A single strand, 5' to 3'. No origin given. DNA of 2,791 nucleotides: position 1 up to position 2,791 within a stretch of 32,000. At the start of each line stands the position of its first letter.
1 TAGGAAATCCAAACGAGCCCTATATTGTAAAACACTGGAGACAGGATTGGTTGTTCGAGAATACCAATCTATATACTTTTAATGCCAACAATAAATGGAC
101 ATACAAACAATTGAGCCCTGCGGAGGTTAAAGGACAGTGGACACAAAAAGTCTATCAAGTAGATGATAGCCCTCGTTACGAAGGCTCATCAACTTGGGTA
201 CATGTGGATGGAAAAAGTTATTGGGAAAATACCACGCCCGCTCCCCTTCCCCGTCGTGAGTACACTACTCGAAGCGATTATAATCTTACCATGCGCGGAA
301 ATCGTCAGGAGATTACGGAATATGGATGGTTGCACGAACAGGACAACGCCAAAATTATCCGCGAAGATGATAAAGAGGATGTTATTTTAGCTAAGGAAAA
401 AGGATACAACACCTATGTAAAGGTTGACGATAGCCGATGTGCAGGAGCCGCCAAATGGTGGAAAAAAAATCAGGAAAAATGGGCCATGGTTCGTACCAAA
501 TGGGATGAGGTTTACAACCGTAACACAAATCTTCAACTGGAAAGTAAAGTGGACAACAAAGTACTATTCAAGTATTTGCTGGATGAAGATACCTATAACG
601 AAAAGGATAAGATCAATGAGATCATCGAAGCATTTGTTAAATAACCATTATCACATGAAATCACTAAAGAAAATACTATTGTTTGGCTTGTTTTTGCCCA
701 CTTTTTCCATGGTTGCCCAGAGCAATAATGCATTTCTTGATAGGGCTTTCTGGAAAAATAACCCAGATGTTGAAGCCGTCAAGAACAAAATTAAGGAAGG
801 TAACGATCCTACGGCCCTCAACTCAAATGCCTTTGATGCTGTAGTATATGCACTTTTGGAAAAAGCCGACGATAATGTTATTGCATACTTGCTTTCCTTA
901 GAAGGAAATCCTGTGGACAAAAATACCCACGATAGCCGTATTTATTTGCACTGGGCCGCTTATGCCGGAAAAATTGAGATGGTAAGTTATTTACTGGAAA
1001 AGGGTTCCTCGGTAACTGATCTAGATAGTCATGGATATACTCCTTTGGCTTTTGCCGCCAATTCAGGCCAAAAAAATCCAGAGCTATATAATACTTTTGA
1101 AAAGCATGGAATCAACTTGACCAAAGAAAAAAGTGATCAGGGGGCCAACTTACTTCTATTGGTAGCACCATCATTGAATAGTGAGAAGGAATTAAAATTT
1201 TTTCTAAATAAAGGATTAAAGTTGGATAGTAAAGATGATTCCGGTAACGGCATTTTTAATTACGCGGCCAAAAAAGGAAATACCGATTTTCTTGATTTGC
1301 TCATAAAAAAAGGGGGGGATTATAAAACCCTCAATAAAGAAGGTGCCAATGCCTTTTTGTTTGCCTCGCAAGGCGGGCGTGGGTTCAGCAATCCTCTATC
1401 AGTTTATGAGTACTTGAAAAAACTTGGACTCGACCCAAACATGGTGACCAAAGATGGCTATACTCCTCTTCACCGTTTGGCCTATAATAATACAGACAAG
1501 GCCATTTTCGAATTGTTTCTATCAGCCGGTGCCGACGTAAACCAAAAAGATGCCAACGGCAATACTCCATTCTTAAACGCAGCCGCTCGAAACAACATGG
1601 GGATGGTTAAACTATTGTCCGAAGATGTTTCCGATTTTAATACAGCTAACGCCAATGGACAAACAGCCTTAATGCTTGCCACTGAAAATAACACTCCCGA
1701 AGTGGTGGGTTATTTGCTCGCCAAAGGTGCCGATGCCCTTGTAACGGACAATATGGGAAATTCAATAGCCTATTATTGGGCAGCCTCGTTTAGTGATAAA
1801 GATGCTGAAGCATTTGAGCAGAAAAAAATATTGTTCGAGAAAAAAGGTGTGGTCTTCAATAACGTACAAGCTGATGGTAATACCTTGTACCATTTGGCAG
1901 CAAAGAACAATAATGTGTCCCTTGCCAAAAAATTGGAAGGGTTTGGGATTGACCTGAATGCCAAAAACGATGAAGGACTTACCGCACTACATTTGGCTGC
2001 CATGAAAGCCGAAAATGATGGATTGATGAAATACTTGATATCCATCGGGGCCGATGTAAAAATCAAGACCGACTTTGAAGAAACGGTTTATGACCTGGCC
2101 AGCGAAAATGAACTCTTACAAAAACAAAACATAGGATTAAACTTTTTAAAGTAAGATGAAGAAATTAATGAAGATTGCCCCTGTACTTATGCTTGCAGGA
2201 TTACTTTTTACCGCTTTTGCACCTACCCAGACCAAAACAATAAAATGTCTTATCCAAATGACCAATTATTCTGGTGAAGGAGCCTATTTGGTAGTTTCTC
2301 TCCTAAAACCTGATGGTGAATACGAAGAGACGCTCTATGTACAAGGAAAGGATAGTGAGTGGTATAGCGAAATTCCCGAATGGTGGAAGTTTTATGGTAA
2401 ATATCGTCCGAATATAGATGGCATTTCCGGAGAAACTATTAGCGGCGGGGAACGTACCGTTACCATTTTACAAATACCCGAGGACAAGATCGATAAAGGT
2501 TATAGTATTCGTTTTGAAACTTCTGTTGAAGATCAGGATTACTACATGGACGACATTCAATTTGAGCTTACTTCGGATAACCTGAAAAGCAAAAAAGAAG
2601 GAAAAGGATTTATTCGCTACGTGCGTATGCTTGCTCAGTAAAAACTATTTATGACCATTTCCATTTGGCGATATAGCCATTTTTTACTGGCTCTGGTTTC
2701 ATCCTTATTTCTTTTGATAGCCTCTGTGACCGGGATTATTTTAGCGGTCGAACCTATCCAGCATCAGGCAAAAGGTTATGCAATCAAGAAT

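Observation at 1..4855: Self-contained NAD(P)H-to-periplasm electron-transfer operon: PepSY-TM/flavodoxin/FNR fusion with secreted DUF2271-like and ankyrin proteins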

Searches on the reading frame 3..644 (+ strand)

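Call 3: search_protein_families(library=pfam, proteins=[window:3-644:+], max_evalue=0.01)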
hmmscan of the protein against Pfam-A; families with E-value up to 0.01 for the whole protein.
window:3-644:+ (213 aa): 1 family
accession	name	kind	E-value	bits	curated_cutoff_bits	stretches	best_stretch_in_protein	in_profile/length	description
PF20311.3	DUF6607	-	2.9e-79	266.8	27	1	7-205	81-278/296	Family of unknown function (DUF6607)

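Call 4: search_protein_families(library=ncbifam, proteins=[window:3-644:+], max_evalue=0.01)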
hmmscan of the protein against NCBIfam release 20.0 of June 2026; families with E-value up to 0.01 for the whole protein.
window:3-644:+ (213 aa): 0 families

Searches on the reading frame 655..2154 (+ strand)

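Call 3: search_protein_families(library=pfam, proteins=[window:655-2154:+], max_evalue=0.01)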
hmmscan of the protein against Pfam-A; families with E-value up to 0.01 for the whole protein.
window:655-2154:+ (499 aa): 7 families
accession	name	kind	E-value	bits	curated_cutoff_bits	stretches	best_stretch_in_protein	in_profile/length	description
PF12796.13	Ank_2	-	3.5e-72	239.4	27.3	9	272-365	1-90/90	Ankyrin repeats (3 copies)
PF13637.12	Ank_4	-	2.2e-43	145.7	22.7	7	98-139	1-42/50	Ankyrin repeats (many copies)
PF00023.36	Ank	-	6e-38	127.2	21.1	5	267-299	1-32/33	Ankyrin repeat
PF13606.12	Ank_3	-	8.9e-35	114.7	22.3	1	334-361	1-28/30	Ankyrin repeat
PF13857.12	Ank_5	-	2e-31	108.2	27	7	408-448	16-56/56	Ankyrin repeats (many copies)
PF24521.3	Ank_KRIT1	-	9.7e-07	29.1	80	0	295-348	78-131/149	KRIT1 ankyrin-repeats domain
PF23745.1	ANK_LRRK2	-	8.6e-06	26.1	27.5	0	276-357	38-115/130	LRRK2 ANK repeat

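Call 4: search_protein_families(library=ncbifam, proteins=[window:655-2154:+], max_evalue=0.01)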
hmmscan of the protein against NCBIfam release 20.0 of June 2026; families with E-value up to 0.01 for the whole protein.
window:655-2154:+ (499 aa): 10 families
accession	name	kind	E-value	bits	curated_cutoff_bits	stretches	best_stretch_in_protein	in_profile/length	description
NF043022.1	T4SS_AnkG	equivalog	2e-25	89.5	500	3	35-162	305-437/455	Dot/Icm T4SS effector AnkG/AnkZ/LegA7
NF043029.1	T4SS_AnkY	equivalog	3.8e-25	88.3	600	3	409-488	459-537/543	Dot/Icm T4SS effector AnkY/LegA9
NF041931.2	MzaA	equivalog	3.8e-22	78.9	800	3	328-377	28-76/726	MZA anti-phage system associated sigma-70 family RNA polymerase sigma factor MzaA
NF043028.1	T4SS_AnkX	equivalog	8.2e-22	77.2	1400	3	332-465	579-708/938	Dot/Icm T4SS effector AnkN/AnkX/LegA8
NF043023.1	T4SS_AnkH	equivalog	1.1e-21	77.2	600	3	284-373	14-103/467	Dot/Icm T4SS effector AnkH/LegA3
NF043021.1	T4SS_AnkF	equivalog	3.9e-08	32.1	1000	1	285-361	569-645/917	Dot/Icm T4SS effector AnkF/LegA14/Ceg31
NF043027.1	T4SS_AnkQ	equivalog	1.5e-06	27.1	700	1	414-473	337-395/496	Dot/Icm T4SS effector AnkQ/LegA10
TIGR00870.1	trp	subfamily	2e-06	26.1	498.75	0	332-360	128-156/747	transient-receptor-potential calcium channel protein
NF038106.1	gamma_NF038106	equivalog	0.00026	21.2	50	0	179-217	51-90/93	PA4642 family protein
NF043024.1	T4SS_AnkI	equivalog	0.0039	16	550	0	85-139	232-287/439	Dot/Icm T4SS effector AnkI/LegAS4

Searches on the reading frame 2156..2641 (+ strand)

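Call 3: search_protein_families(library=pfam, proteins=[window:2156-2641:+], max_evalue=0.01)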
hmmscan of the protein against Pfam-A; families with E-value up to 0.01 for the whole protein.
window:2156-2641:+ (161 aa): 1 family
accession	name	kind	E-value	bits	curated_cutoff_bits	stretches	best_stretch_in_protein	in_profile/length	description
PF10029.15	DUF2271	-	1.2e-36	125.9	27.3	1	28-154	3-135/136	Predicted periplasmic protein (DUF2271)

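Call 4: search_protein_families(library=ncbifam, proteins=[window:2156-2641:+], max_evalue=0.01)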
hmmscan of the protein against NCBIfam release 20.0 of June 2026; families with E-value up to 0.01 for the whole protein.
window:2156-2641:+ (161 aa): 0 families
